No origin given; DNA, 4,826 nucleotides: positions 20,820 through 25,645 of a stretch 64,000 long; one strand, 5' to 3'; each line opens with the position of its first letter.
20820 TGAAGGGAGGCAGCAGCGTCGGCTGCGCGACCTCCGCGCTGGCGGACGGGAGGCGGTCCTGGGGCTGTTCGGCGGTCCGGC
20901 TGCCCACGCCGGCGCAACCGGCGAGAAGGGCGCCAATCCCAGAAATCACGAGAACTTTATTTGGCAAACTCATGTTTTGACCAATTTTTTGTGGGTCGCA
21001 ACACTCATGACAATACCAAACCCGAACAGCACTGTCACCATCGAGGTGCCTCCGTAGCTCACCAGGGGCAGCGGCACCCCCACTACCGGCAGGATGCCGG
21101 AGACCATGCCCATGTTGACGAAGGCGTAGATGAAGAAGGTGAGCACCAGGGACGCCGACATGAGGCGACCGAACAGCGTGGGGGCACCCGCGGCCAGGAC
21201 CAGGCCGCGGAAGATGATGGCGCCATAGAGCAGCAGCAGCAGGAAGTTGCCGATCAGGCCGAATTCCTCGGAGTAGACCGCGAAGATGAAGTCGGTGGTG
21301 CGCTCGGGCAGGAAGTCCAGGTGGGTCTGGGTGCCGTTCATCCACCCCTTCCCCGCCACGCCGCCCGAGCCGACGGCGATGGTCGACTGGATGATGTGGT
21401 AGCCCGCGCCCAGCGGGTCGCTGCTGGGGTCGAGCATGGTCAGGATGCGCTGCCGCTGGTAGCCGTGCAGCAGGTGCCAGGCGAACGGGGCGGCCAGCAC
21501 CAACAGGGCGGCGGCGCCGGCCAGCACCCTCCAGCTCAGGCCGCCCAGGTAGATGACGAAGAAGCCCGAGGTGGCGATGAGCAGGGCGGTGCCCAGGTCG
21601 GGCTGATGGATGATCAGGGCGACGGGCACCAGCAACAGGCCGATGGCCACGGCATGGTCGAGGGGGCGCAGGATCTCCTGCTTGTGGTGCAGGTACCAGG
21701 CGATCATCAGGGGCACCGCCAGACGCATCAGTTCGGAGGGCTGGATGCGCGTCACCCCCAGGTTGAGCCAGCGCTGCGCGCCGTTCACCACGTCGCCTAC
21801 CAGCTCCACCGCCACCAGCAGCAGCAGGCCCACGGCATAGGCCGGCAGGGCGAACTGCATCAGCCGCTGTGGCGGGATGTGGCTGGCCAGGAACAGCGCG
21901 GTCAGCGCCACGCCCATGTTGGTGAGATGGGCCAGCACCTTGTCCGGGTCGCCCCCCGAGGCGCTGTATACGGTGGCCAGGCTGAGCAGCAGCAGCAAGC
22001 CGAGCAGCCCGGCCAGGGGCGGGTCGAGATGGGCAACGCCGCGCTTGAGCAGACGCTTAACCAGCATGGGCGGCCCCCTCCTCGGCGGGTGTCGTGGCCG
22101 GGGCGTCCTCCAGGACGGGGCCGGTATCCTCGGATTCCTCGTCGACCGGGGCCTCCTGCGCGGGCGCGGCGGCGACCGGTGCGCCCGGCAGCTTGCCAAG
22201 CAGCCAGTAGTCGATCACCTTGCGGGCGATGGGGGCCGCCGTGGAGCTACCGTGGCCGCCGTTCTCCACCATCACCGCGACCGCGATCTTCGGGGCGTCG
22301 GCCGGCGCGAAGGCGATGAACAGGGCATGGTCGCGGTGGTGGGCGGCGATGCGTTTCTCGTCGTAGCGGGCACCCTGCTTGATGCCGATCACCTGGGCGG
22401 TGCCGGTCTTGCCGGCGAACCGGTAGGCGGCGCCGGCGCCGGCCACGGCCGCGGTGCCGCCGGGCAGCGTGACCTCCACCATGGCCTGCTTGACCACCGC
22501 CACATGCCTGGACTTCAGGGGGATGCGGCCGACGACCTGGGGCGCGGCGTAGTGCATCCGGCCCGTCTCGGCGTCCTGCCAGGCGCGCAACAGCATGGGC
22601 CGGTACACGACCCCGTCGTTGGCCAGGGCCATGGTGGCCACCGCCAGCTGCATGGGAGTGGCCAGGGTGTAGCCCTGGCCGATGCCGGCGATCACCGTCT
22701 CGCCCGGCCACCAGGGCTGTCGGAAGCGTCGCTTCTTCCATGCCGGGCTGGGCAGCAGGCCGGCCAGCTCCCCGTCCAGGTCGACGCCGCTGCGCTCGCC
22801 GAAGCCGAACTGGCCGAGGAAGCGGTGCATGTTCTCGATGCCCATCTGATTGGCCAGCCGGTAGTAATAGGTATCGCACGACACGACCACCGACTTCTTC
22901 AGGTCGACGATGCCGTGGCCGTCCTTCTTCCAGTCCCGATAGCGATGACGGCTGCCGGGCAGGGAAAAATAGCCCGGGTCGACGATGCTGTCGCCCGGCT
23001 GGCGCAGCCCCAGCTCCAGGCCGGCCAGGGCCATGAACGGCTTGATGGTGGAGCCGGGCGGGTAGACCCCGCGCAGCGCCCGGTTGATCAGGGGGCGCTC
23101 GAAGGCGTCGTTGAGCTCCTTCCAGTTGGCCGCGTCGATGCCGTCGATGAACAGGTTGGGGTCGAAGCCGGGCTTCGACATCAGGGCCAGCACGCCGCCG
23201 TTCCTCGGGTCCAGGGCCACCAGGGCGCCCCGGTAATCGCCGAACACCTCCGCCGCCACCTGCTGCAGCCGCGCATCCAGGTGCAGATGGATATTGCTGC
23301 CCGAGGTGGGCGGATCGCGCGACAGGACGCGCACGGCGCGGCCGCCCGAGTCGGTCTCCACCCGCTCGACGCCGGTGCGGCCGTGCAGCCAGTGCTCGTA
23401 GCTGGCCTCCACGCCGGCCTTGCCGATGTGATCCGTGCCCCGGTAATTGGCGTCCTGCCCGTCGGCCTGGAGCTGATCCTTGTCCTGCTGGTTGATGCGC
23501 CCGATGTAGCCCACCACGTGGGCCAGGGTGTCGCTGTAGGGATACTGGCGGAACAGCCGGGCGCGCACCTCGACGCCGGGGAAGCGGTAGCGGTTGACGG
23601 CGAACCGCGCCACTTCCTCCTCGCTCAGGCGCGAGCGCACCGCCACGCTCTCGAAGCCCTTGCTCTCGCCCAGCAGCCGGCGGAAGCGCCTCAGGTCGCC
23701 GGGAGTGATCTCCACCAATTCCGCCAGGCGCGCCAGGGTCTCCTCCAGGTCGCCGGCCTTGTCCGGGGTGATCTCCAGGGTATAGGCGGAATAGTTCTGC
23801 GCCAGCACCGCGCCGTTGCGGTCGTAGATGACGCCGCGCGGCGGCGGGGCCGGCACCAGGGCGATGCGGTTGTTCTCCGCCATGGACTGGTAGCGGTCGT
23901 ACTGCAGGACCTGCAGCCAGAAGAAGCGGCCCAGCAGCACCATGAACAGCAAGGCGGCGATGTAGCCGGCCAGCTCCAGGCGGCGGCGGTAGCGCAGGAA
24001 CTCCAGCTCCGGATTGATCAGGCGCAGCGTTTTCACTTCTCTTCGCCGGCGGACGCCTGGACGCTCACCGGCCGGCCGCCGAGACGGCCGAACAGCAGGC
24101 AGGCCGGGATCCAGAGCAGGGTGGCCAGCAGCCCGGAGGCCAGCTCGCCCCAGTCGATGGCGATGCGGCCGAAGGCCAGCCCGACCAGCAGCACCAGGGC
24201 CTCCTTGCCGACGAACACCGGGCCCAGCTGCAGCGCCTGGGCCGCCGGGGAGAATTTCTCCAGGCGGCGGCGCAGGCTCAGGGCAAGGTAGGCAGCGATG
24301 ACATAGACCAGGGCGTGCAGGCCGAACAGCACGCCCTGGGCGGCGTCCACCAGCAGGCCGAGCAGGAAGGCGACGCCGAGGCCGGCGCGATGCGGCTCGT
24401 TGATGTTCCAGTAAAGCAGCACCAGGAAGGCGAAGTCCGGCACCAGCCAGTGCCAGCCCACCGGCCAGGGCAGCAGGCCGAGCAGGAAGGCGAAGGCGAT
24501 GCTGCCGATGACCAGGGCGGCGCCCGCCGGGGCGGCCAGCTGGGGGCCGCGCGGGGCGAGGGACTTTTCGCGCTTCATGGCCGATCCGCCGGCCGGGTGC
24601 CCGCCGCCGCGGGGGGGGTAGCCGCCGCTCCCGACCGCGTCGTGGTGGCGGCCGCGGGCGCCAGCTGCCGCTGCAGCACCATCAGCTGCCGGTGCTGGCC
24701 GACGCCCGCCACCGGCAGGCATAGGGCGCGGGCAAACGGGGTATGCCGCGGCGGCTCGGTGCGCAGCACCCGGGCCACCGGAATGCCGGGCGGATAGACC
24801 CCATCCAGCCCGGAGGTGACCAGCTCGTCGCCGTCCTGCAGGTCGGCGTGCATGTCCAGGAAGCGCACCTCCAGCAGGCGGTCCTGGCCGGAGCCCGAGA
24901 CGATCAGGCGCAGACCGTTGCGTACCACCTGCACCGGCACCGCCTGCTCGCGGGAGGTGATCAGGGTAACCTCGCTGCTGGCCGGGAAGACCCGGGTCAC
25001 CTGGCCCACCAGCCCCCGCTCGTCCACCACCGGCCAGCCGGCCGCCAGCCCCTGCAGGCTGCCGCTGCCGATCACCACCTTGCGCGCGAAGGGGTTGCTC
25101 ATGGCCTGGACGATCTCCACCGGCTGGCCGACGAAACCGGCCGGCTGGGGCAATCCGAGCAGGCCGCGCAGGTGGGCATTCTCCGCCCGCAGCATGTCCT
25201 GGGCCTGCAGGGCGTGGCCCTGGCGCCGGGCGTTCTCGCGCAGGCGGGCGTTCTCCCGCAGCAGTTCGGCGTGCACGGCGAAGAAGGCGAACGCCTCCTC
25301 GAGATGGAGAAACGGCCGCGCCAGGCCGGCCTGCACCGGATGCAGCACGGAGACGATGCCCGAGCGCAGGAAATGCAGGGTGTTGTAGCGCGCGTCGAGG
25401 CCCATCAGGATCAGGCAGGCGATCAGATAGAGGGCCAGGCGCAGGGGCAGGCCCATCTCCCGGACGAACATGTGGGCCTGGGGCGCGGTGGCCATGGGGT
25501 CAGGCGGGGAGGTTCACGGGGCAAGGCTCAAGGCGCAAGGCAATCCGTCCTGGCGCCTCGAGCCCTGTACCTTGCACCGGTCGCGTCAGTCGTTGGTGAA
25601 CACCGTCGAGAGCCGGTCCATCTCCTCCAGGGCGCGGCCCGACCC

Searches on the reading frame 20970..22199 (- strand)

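Call 53: search_protein_families(library=pfam, proteins=[window:20970-22199:-], max_evalue=0.001)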
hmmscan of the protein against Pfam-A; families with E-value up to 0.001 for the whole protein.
window:20970-22199:- (409 aa): 1 family
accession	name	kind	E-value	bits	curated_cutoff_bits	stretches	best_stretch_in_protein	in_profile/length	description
PF01098.24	FTSW_RODA_SPOVE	-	2.7e-103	346.1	26.4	1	63-405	11-355/356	Cell cycle protein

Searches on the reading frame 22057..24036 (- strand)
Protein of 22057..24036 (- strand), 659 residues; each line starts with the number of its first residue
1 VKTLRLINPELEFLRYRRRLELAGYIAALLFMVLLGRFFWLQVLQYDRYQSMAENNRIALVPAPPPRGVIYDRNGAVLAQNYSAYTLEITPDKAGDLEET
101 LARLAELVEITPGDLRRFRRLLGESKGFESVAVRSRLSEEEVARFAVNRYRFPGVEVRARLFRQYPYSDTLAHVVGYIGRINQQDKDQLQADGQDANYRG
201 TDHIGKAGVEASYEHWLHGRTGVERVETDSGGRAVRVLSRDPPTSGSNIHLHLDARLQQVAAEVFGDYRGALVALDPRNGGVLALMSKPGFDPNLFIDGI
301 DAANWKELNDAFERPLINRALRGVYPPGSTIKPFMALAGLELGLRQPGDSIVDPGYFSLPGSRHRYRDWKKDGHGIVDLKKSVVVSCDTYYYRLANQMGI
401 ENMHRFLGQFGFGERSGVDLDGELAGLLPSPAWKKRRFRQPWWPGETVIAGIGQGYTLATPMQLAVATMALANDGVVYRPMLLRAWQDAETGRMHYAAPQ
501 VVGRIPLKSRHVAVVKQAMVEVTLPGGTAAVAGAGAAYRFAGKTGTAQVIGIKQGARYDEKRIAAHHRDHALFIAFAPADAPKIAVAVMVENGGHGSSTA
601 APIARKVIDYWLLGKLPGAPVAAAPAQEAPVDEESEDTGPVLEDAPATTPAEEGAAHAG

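Call 53: search_protein_families(library=pfam, proteins=[window:22057-24036:-], max_evalue=0.001)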
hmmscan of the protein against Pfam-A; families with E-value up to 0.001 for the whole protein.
window:22057-24036:- (659 aa): 2 families
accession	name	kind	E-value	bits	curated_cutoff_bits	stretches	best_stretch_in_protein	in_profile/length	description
PF00905.27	Transpeptidase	-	1.1e-65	222.3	22.1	1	270-608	1-298/299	Penicillin binding protein transpeptidase domain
PF03717.20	PBP_dimer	-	1.8e-44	152.8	24.4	1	63-237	2-178/180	Penicillin-binding Protein dimerisation domain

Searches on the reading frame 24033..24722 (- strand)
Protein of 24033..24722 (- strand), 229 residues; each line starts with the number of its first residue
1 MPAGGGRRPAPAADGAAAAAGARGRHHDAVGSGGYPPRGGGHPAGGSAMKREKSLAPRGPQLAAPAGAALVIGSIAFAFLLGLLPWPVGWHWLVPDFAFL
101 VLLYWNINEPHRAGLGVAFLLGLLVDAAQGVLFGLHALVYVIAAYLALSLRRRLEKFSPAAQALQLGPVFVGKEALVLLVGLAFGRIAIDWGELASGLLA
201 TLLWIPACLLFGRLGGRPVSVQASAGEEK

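Call 53: search_protein_families(library=pfam, proteins=[window:24033-24722:-], max_evalue=0.001)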
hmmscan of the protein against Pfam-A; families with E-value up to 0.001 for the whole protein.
window:24033-24722:- (229 aa): 1 family
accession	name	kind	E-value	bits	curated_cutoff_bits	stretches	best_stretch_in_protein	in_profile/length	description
PF04093.17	MreD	-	2.3e-18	67.3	24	1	71-211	8-155/158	rod shape-determining protein MreD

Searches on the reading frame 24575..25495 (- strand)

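Call 53: search_protein_families(library=pfam, proteins=[window:24575-25495:-], max_evalue=0.001)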
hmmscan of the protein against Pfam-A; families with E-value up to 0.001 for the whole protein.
window:24575-25495:- (306 aa): 1 family
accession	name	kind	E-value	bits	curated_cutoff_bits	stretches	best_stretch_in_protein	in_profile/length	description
PF04085.20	MreC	-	3.6e-37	127.8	28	1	128-275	1-147/147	Rod shape-determining protein MreC, barrel core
